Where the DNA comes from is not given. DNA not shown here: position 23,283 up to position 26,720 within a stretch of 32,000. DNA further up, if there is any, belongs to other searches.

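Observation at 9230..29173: Five large and several small ORFs are one ~19.9-kb gene (about 6,640 codons) broken by at least 10 frame disruptions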

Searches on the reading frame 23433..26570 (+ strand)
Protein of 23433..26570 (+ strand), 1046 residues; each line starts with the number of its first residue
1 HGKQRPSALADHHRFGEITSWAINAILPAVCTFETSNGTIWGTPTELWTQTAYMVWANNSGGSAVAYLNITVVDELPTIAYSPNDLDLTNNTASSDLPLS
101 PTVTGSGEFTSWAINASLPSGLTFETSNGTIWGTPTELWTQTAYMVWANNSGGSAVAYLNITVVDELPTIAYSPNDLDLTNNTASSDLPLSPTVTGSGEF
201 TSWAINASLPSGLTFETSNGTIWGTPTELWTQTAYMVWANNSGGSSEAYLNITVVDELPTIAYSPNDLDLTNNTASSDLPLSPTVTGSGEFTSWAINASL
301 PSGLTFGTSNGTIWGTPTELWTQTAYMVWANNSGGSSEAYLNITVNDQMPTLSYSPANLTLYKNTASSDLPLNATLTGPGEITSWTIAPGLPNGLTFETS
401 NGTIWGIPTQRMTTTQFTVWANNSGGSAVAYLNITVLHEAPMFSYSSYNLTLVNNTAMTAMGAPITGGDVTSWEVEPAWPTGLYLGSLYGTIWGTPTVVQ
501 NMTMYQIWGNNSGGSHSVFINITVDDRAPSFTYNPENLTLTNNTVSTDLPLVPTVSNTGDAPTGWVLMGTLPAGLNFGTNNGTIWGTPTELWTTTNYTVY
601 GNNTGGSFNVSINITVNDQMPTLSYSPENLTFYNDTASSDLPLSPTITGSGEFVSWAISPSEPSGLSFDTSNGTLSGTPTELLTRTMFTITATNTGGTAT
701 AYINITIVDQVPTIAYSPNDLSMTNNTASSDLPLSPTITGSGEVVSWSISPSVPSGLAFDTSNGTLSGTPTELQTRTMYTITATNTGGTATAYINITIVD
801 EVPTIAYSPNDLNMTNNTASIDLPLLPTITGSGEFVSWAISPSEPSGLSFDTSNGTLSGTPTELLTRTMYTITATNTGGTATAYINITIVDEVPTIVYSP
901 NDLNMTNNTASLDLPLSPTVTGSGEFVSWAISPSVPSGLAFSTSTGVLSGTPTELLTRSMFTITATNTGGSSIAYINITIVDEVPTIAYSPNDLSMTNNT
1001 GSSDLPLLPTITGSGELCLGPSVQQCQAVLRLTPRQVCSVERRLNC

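Call 7: search_protein_families(library=pfam, proteins=[window:23433-26570:+], max_evalue=0.01)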
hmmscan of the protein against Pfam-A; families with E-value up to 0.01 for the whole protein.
window:23433-26570:+ (1046 aa): 7 families
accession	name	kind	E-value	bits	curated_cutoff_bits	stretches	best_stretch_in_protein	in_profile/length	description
PF05345.18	He_PIG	-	1.3e-70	234.3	24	10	713-798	3-95/96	Putative Ig domain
PF16569.11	GramPos_pilinBB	-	4.2e-07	31.3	30.5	0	566-616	23-73/116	Gram-positive pilin backbone subunit 2, Cna-B-like domain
PF12247.13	MKT1_N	-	6.9e-07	29.9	27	0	931-978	8-55/90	Temperature dependent protein affecting M2 dsRNA replication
PF14558.11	TRP_N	-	8.6e-05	23.3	27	0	691-723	77-109/137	ML-like domain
PF10989.13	DUF2808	-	0.00019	21.9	25.3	0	687-755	28-101/146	Protein of unknown function (DUF2808)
PF11589.14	DUF3244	-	0.0025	18.2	25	0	881-915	38-72/96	Domain of unknown function (DUF3244)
PF18370.7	RGI_lyase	-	0.0068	17.2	27.8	0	830-852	15-37/86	Rhamnogalacturonan I lyases beta-sheet domain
